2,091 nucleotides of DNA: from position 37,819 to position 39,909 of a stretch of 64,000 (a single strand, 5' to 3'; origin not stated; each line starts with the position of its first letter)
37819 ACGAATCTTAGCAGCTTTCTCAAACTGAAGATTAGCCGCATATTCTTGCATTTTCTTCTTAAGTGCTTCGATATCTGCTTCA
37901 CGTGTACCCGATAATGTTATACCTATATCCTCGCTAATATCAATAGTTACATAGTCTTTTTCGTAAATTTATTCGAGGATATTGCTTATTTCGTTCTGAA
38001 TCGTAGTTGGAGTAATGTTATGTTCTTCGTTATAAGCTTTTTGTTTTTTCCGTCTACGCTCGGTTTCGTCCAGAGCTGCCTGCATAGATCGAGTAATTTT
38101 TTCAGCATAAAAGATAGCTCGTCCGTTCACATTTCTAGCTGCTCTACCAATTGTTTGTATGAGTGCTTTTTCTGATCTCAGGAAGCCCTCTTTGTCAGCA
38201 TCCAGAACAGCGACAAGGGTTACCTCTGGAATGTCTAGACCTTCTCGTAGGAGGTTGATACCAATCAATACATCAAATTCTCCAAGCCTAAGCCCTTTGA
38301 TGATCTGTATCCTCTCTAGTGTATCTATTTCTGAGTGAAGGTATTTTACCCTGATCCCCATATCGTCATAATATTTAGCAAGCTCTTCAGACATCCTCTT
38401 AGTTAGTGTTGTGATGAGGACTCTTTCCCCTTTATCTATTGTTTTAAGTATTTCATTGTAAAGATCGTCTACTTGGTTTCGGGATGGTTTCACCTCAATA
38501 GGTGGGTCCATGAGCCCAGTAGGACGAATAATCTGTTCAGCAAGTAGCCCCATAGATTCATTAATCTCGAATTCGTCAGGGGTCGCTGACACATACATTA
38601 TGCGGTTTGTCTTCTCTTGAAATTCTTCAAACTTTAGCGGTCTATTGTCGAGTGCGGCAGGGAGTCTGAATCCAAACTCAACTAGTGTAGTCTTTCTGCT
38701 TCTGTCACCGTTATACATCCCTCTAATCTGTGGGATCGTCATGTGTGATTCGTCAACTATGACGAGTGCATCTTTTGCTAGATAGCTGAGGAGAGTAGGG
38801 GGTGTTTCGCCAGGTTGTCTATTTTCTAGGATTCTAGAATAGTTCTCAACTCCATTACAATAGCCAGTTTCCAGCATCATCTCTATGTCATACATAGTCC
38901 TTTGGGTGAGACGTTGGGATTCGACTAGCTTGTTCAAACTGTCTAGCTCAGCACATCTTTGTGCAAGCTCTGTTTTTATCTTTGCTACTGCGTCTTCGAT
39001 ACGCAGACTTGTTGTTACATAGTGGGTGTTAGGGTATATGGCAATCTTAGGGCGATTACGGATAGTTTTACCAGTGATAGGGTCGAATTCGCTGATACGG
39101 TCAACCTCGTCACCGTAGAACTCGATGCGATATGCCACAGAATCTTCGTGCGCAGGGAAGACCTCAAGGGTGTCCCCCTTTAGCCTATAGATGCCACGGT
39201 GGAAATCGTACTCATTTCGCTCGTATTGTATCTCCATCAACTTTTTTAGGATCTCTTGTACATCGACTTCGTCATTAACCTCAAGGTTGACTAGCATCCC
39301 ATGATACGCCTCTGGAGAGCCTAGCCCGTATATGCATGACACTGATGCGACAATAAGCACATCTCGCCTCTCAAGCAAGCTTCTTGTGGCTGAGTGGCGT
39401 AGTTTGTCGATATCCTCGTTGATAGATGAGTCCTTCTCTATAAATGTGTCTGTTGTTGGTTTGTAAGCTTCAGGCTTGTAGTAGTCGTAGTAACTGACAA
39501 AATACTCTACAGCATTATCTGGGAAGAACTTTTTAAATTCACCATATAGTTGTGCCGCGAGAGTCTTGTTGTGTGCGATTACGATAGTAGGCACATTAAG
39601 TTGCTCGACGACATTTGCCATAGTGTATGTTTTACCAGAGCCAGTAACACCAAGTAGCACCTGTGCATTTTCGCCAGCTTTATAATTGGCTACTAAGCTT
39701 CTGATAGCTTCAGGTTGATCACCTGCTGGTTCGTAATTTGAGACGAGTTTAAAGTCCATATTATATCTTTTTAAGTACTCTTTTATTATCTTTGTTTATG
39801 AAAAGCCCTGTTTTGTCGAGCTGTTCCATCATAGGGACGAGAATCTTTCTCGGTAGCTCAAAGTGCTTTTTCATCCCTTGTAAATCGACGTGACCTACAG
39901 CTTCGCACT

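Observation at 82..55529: Eight to nine conserved genes each carry a single in-frame stop (TAA, TAG and TGA) with almost no frameshifts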

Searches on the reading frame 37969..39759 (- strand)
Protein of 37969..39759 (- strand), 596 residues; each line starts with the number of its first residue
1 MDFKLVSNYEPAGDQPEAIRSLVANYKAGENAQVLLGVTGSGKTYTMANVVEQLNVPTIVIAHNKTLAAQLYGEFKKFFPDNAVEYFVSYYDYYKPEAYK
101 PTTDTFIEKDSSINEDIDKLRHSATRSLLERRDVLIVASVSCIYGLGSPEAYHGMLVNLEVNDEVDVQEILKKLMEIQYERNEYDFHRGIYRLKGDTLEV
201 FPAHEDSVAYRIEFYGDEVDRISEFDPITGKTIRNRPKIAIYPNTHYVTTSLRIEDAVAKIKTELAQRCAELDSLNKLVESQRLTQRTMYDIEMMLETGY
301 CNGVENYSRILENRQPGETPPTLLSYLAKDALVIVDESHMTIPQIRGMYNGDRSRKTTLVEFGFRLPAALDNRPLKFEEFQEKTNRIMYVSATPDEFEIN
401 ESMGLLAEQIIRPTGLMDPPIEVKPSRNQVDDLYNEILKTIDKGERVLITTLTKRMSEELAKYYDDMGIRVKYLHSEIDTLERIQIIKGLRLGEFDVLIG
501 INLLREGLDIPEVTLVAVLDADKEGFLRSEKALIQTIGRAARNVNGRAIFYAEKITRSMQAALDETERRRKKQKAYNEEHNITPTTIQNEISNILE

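Call 6: find_homologous_proteins(query=window:37969-39759:-, max_evalue=1e-50)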
Query window:37969-39759:- (596 aa): 8000 proteins with E <= 1e-50 among 8000 candidates; the best 120 are listed.
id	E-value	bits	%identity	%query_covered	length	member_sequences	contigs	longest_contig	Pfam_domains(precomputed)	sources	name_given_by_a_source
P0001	0.0e+0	1319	100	100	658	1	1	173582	PF00270.36,PF02151.26,PF17757.7,PF00271.38,PF27431.1,PF04851.22,PF12344.15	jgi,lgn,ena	-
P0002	0.0e+0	1197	89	100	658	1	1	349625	PF00270.36,PF02151.26,PF13604.13,PF17757.7,PF00271.38,PF27431.1,PF04851.22,PF12344.15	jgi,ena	-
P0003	0.0e+0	1192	88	100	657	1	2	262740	PF00270.36,PF02151.26,PF17757.7,PF00271.38,PF27431.1,PF04851.22,PF12344.15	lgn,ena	-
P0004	0.0e+0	1189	89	100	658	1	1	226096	PF02151.26,PF17757.7,PF00271.38,PF27431.1,PF04851.22,PF12344.15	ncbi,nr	ncbi:MAG: excinuclease ABC subunit B [Denitrovibrio sp.]|nr:MAG: excinuclease ABC subunit B [Denitro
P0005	0.0e+0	1186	87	100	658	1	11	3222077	PF00270.36,PF02151.26,PF13604.13,PF17757.7,PF00271.38,PF27431.1,PF04851.22,PF12344.15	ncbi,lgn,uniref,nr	ncbi:excinuclease ABC, B subunit [Denitrovibrio acetiphilus DSM 12809]|uniref:UvrABC system protein 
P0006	0.0e+0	1180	87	100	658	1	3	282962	PF00270.36,PF02151.26,PF13604.13,PF17757.7,PF00271.38,PF27431.1,PF04851.22,PF12344.15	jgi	-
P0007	0.0e+0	1178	87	99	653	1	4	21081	PF00270.36,PF02151.26,PF13604.13,PF17757.7,PF00271.38,PF27431.1,PF04851.22,PF12344.15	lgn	-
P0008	0.0e+0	1178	86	100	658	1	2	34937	PF00270.36,PF02151.26,PF17757.7,PF00271.38,PF27431.1,PF04851.22,PF12344.15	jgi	jgi:excinuclease ABC subunit B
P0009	0.0e+0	1177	87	100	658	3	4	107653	PF00270.36,PF02151.26,PF13604.13,PF17757.7,PF00271.38,PF27431.1,PF04851.22,PF12344.15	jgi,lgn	jgi:excinuclease ABC subunit B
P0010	0.0e+0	1170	87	100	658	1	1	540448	PF00270.36,PF02151.26,PF17757.7,PF00271.38,PF27431.1,PF04851.22,PF12344.15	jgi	-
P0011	0.0e+0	1164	86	100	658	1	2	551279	PF00270.36,PF02151.26,PF13604.13,PF17757.7,PF00271.38,PF27431.1,PF04851.22,PF12344.15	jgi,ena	-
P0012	0.0e+0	1163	86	100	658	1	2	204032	PF00270.36,PF02151.26,PF13604.13,PF17757.7,PF00271.38,PF27431.1,PF04851.22,PF12344.15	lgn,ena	-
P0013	0.0e+0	1132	84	100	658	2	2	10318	PF00270.36,PF02151.26,PF17757.7,PF00271.38,PF27431.1,PF04851.22,PF12344.15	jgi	-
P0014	0.0e+0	1128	-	-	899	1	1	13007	PF00270.36,PF02151.26,PF14814.12,PF17757.7,PF00271.38,PF27431.1,PF04851.22,PF12344.15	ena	-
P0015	0.0e+0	1127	83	100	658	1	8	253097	PF00270.36,PF02151.26,PF17757.7,PF00271.38,PF27431.1,PF04851.22,PF12344.15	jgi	jgi:excinuclease ABC subunit B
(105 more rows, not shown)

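Call 7: find_encoding_contigs(protein=P0001, flank=10000, max_places=6)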
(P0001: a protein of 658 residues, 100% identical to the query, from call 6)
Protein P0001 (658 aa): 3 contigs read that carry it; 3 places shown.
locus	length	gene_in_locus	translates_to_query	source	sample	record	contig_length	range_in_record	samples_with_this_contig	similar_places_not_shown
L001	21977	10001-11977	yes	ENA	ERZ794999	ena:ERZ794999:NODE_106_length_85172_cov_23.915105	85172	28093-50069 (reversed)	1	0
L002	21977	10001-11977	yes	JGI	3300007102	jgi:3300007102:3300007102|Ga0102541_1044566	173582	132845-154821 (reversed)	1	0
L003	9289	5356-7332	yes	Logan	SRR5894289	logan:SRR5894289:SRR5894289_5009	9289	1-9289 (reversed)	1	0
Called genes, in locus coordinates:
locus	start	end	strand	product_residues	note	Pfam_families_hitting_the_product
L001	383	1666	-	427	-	PF01134:GIDA, PF13450:NAD_binding_8 (weak)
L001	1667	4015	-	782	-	PF01751:Toprim, PF01131:Topoisom_bac, PF01396:Zn_ribbon_Top1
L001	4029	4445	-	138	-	PF04361:DUF494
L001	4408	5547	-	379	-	PF02481:DNA_processg_A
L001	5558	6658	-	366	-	PF01546:Peptidase_M20, PF07687:M20_dimer (weak)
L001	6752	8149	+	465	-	PF03841:SelA, PF00266:Aminotran_5 (weak)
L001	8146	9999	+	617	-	PF00009:GTP_EFTU, PF01926:MMR_HSR1, PF09107:WHD_3rd_SelB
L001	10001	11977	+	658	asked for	PF00270:DEAD (faint), PF04851:ResIII, PF17757:UvrB_inter, PF27431:UvrB_3rd, PF00271:Helicase_C, PF12344:UvrB, PF02151:UVR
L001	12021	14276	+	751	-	PF00912:Transgly, PF17092:PCB_OB, PF00905:Transpeptidase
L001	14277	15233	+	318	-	PF00512:HisKA, PF02518:HATPase_c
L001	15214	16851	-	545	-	PF00015:MCPsignal, PF01814:Hemerythrin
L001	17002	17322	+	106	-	PF07883:Cupin_2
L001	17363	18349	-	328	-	PF08240:ADH_N, PF00107:ADH_zinc_N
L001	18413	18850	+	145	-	PF01638:HxlR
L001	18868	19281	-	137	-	PF22636:FlK, PF03061:4HBT (faint)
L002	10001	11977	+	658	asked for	PF00270:DEAD (faint), PF04851:ResIII, PF17757:UvrB_inter, PF27431:UvrB_3rd, PF00271:Helicase_C, PF12344:UvrB, PF02151:UVR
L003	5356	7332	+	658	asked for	PF00270:DEAD (faint), PF04851:ResIII, PF17757:UvrB_inter, PF27431:UvrB_3rd, PF00271:Helicase_C, PF12344:UvrB, PF02151:UVR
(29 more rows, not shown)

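Call 20: find_related_loci(query=P0001, collection=genome_contigs, flank=10000)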
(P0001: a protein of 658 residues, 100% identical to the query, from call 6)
Query P0001 (658 aa) in genome_contigs; peptide patterns used: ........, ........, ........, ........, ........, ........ (x = any residue, [..] = any of these).
598 stretches matched a pattern (row limit reached: there are more); 534 encode a relative of the query (tblastn E <= 1e-3); the best 80 are kept; 80 distinct loci.
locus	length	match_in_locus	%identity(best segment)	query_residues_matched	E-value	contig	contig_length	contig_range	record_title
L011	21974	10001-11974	88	1-658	0e+0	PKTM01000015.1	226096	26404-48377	MAG: Denitrovibrio sp. isolate BM701 sc_462, whole genome shotgun sequence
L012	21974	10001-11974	86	1-658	0e+0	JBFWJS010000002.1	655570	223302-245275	MAG: Deferribacterales bacterium isolate CA_2019_NHSR_24 NODE_8_length_655570_cov_301.027270_NHSR, whole genome shotgun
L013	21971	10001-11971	81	1-657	0e+0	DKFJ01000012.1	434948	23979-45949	MAG TPA_asm: Deferribacteraceae bacterium UBA6799 UBA6799_contig_3145, whole genome shotgun sequence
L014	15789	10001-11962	81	1-654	0e+0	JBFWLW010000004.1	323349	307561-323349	MAG: Deferribacterales bacterium isolate CA_2019_NHSR_75 NODE_61_length_323349_cov_82.348878_NHSR, whole genome shotgun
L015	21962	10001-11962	80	1-654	0e+0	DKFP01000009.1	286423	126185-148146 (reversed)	MAG TPA_asm: Deferribacteraceae bacterium UBA6793 UBA6793_contig_286, whole genome shotgun sequence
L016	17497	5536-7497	80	1-654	0e+0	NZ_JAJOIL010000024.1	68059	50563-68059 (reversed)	MAG: Seleniivibrio sp. isolate S2C1195 S2CNODE_51_length_68059_cov_8.271124, whole genome shotgun sequence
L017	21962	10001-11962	81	1-654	0e+0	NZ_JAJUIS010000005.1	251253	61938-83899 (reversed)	MAG: Seleniivibrio woodruffii isolate bin96 k141_287325_length_251253_cov_130.0726, whole genome shotgun sequence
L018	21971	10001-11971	76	1-657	0e+0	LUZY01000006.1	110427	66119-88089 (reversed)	MAG: Deferribacterales bacterium Deferri_01 _contig_281051, whole genome shotgun sequence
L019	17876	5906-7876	76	1-657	0e+0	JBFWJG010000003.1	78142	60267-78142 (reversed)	MAG: Deferribacterales bacterium isolate CA_2019_NHSR_13 NODE_864_length_78142_cov_5.201179_NHSR, whole genome shotgun s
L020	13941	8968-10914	64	3-652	0e+0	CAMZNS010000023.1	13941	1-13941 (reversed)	uncultured Deferribacteraceae bacterium isolate M_Rainbow_MAG_00001 genome assembly, contig: M_Rainbow_MAG_00001_0000000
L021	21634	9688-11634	63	3-652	0e+0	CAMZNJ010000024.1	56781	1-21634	uncultured Deferribacteraceae bacterium isolate M_SnakePit_MAG_00002 genome assembly, contig: M_SnakePit_MAG_00002_00000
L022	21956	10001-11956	61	2-654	0e+0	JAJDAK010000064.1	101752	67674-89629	MAG: Deltaproteobacteria bacterium isolate OFTM388 OFTM388_63, whole genome shotgun sequence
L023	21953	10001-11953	59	3-651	0e+0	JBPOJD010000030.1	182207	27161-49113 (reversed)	MAG: Candidatus Hydrogenedentota bacterium isolate MAG_4141 c_000000608819, whole genome shotgun sequence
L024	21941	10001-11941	60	3-648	0e+0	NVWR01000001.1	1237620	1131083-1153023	MAG: Rhodobiaceae bacterium isolate NORP32 Contig_source1382A_1, whole genome shotgun sequence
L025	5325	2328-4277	60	1-650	0e+0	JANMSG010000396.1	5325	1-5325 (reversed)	MAG: Acidobacteriota bacterium isolate SOY_29_metabat_494 SOY_29_k141_2052277, whole genome shotgun sequence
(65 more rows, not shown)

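Call 44: find_encoding_contigs(protein=P0002, flank=10000, max_places=6)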
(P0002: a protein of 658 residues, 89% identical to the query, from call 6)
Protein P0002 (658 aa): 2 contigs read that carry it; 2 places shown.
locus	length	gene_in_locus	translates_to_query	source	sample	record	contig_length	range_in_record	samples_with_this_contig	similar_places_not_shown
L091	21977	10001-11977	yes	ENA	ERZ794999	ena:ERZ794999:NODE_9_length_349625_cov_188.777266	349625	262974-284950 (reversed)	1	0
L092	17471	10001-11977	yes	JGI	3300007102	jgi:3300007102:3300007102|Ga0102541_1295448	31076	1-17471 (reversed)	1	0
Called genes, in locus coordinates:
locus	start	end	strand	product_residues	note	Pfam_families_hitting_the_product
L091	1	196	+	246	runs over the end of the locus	PF07313:AmiA-like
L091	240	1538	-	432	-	PF01134:GIDA, PF13450:NAD_binding_8 (faint)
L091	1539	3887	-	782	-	PF01751:Toprim, PF01131:Topoisom_bac, PF01396:Zn_ribbon_Top1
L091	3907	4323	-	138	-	PF04361:DUF494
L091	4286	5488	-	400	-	PF02481:DNA_processg_A, PF17782:WHD_DprA (weak)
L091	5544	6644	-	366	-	PF01546:Peptidase_M20, PF07687:M20_dimer (weak)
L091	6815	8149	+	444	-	PF03841:SelA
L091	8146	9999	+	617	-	PF00009:GTP_EFTU, PF01926:MMR_HSR1, PF03144:GTP_EFTU_D2 (weak), PF09107:WHD_3rd_SelB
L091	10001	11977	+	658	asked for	PF00270:DEAD (faint), PF04851:ResIII, PF13604:AAA_30 (faint), PF17757:UvrB_inter, PF27431:UvrB_3rd, PF00271:Helicase_C, PF12344:UvrB, PF02151:UVR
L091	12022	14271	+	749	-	PF00912:Transgly, PF17092:PCB_OB, PF00905:Transpeptidase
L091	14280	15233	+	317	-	PF00512:HisKA, PF02518:HATPase_c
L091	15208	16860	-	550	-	PF00672:HAMP (faint), PF00015:MCPsignal, PF01814:Hemerythrin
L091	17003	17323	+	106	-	PF07883:Cupin_2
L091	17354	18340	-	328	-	PF08240:ADH_N, PF00107:ADH_zinc_N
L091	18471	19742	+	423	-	-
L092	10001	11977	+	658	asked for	PF00270:DEAD (faint), PF04851:ResIII, PF13604:AAA_30 (faint), PF17757:UvrB_inter, PF27431:UvrB_3rd, PF00271:Helicase_C, PF12344:UvrB, PF02151:UVR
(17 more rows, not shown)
